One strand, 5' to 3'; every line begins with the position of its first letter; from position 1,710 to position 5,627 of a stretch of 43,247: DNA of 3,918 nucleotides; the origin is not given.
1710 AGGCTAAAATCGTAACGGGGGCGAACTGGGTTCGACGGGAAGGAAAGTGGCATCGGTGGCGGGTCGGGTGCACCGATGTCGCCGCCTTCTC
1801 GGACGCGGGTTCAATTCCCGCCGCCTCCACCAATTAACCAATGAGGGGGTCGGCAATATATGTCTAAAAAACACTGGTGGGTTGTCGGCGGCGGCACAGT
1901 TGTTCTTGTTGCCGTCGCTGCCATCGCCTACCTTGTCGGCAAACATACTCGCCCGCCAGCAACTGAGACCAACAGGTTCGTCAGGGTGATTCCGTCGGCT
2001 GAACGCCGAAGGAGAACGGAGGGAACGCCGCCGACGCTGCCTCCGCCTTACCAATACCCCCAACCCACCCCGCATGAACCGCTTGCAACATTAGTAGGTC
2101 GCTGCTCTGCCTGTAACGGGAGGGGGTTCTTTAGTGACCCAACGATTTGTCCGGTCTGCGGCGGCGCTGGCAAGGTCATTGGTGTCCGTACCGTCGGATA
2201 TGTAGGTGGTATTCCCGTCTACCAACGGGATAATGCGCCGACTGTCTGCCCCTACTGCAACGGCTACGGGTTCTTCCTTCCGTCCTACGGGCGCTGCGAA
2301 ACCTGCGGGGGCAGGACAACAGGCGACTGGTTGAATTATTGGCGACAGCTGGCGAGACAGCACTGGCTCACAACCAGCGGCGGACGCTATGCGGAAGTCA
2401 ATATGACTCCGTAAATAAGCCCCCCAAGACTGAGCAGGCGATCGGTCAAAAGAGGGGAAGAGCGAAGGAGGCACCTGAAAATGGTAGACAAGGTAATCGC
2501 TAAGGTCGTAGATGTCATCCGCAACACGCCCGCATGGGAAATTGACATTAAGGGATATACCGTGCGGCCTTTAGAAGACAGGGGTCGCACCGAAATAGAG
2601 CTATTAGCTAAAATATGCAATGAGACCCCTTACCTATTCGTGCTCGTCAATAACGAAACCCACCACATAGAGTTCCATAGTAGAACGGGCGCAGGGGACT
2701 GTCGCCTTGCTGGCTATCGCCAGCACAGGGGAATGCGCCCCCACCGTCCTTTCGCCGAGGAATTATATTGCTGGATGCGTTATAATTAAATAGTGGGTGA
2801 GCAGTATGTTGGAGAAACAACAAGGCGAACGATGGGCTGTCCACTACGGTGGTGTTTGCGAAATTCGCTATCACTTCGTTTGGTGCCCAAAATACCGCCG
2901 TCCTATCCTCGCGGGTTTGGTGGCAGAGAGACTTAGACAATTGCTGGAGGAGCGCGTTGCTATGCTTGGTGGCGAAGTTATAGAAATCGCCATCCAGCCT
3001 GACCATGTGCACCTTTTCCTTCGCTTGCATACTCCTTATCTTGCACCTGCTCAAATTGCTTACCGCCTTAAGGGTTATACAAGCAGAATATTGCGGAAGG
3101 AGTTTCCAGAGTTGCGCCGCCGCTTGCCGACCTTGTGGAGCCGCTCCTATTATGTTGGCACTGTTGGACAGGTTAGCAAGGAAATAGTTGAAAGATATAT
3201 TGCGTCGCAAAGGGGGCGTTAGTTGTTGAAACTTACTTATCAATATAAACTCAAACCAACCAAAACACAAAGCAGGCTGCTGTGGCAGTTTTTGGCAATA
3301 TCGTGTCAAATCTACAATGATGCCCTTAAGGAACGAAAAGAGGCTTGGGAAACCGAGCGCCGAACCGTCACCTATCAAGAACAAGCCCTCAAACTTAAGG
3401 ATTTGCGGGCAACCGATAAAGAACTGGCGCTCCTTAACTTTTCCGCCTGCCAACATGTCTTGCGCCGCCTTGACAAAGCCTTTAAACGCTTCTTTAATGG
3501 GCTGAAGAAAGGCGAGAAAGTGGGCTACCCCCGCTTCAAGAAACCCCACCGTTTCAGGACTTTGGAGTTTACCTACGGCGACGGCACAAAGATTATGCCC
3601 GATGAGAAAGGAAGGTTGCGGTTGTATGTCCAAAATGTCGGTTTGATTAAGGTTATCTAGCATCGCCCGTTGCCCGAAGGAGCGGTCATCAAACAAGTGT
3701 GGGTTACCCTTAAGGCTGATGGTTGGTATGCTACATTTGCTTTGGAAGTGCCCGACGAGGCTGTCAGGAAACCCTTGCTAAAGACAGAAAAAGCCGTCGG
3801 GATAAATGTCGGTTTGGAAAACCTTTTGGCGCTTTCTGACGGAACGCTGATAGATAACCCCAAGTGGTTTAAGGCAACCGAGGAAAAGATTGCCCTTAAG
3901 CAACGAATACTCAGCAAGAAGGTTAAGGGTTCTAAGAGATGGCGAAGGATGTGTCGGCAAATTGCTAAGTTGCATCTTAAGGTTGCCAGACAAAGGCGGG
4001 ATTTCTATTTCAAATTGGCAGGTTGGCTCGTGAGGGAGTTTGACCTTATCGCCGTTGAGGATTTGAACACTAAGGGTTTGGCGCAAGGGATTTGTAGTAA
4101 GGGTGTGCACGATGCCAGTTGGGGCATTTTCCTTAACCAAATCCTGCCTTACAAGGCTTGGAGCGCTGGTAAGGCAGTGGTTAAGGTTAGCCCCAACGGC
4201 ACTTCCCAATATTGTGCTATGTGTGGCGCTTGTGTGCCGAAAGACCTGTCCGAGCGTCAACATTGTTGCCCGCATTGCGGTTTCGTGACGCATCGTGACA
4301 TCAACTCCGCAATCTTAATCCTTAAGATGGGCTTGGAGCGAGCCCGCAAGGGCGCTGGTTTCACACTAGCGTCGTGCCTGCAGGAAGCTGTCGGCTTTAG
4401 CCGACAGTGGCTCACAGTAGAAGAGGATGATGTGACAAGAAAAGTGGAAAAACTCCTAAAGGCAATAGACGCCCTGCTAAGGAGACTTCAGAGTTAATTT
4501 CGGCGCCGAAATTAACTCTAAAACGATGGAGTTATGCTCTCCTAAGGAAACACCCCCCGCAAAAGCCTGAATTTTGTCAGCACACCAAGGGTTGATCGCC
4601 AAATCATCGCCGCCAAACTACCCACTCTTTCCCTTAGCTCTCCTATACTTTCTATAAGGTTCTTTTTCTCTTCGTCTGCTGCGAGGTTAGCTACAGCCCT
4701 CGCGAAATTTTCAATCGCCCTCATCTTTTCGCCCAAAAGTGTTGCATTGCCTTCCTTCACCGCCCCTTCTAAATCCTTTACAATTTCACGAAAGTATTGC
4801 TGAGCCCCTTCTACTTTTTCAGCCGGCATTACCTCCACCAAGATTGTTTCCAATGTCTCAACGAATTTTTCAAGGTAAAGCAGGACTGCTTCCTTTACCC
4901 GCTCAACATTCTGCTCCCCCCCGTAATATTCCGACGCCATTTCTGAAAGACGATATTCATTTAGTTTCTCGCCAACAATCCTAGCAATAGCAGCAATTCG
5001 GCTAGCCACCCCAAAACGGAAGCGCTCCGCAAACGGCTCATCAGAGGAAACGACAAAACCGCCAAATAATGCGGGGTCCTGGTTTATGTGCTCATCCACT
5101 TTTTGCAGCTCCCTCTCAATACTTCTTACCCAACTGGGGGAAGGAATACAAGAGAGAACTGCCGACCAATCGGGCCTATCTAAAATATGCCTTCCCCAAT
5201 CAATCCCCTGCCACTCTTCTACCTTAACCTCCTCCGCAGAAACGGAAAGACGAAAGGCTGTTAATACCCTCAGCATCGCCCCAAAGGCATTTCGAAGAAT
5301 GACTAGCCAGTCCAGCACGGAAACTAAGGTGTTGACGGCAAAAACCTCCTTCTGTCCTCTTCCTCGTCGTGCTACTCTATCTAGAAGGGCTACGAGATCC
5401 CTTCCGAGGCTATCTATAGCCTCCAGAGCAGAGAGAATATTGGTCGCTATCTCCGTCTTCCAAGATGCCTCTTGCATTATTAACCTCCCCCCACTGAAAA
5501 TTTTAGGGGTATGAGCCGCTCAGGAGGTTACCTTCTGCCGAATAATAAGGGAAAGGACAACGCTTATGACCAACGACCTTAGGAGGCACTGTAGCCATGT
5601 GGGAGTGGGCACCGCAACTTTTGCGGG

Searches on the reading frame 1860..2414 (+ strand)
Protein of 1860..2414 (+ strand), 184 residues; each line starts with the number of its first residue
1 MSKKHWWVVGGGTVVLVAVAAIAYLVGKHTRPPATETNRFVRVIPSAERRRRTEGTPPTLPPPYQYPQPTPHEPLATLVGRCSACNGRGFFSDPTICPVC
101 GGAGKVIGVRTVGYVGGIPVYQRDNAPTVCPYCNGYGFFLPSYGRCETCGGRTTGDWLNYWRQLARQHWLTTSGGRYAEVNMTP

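Call 16: search_protein_families(library=pfam, proteins=[window:1860-2414:+], max_evalue=0.01)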
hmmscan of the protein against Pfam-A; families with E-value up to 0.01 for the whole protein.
window:1860-2414:+ (184 aa): 1 family
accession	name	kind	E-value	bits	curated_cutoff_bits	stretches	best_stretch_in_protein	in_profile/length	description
PF00684.25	DnaJ_CXXCXGXG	-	4.3e-08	33.7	32.7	1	82-152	1-64/65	DnaJ central domain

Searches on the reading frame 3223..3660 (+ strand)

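Call 16: search_protein_families(library=pfam, proteins=[window:3223-3660:+], max_evalue=0.01)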
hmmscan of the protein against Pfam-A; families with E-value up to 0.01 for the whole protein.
window:3223-3660:+ (145 aa): 1 family
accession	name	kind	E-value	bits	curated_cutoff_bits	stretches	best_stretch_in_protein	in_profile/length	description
PF12323.14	HTH_OrfB_IS605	-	1.8e-11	43.8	21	1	1-46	1-46/47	Helix-turn-helix domain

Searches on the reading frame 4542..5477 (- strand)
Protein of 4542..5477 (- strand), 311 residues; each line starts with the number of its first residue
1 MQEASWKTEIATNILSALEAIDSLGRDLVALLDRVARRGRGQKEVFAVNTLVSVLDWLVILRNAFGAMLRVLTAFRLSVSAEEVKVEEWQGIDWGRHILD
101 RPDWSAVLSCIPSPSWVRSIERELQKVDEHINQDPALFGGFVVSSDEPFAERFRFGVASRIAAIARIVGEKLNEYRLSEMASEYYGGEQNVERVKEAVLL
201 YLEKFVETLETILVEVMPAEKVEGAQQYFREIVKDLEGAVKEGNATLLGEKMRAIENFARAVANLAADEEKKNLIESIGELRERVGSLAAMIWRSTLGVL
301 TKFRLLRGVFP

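Call 16: search_protein_families(library=pfam, proteins=[window:4542-5477:-], max_evalue=0.01)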
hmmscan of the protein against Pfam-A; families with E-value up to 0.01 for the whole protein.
window:4542-5477:- (311 aa): 2 families
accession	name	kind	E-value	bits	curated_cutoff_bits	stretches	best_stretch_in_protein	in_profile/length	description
PF14276.11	DUF4363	-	0.0018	18.7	27.5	1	200-289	5-97/107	Domain of unknown function (DUF4363)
PF18053.6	GyrB_insert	-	0.0025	18.1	26.1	0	229-266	127-164/167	DNA gyrase B subunit insert domain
